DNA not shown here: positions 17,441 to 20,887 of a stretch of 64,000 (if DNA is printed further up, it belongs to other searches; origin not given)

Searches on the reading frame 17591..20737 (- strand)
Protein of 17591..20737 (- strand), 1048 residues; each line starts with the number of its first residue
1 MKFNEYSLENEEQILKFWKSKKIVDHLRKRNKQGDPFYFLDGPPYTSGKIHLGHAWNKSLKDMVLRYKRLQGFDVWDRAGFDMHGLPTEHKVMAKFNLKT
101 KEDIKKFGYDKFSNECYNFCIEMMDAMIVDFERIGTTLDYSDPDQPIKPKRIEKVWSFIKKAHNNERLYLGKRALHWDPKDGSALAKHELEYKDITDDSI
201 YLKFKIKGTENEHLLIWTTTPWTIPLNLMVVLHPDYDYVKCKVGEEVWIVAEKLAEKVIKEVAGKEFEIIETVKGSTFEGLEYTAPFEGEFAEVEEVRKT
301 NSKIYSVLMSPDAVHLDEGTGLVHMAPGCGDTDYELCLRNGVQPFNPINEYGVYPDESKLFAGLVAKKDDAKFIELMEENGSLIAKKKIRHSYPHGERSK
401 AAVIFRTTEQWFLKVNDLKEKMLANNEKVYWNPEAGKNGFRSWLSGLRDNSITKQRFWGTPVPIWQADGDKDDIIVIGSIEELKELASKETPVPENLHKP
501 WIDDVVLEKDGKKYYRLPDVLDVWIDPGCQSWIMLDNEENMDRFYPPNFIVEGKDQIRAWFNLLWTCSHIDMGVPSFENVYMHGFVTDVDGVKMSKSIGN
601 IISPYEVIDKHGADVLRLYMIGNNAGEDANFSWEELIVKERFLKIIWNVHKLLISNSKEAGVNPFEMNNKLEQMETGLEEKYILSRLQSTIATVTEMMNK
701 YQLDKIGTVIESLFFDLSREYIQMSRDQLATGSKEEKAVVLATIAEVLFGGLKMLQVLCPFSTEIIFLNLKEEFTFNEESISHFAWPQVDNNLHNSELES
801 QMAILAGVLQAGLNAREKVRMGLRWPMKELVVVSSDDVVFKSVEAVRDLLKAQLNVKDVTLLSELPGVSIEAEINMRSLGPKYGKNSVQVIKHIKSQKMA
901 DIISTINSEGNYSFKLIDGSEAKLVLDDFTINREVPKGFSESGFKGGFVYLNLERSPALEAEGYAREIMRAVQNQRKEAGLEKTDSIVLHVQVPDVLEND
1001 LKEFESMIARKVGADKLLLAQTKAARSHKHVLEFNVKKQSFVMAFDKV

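Call 8: search_protein_families(library=pfam, proteins=[window:17591-20737:-], max_evalue=0.001)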
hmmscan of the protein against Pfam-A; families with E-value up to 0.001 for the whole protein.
window:17591-20737:- (1048 aa): 5 families
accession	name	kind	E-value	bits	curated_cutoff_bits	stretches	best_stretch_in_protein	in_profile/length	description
PF00133.28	tRNA-synt_1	-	3.3e-106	355.9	22.7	1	13-632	1-414/414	tRNA synthetases class I (I, L, M and V)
PF19302.4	DUF5915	-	2.1e-27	96.3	27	1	848-1026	2-179/195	Domain of unknown function (DUF5915)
PF09334.17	tRNA-synt_1g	-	2.4e-27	96.1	20.1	3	553-637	289-372/391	tRNA synthetases class I (M)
PF08264.19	Anticodon_1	-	3e-25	89.3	25.1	1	680-828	1-144/148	Anticodon-binding domain of tRNA ligase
PF01406.26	tRNA-synt_1e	-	1.7e-07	31.4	27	1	576-636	236-296/301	tRNA synthetases class I (C) catalytic domain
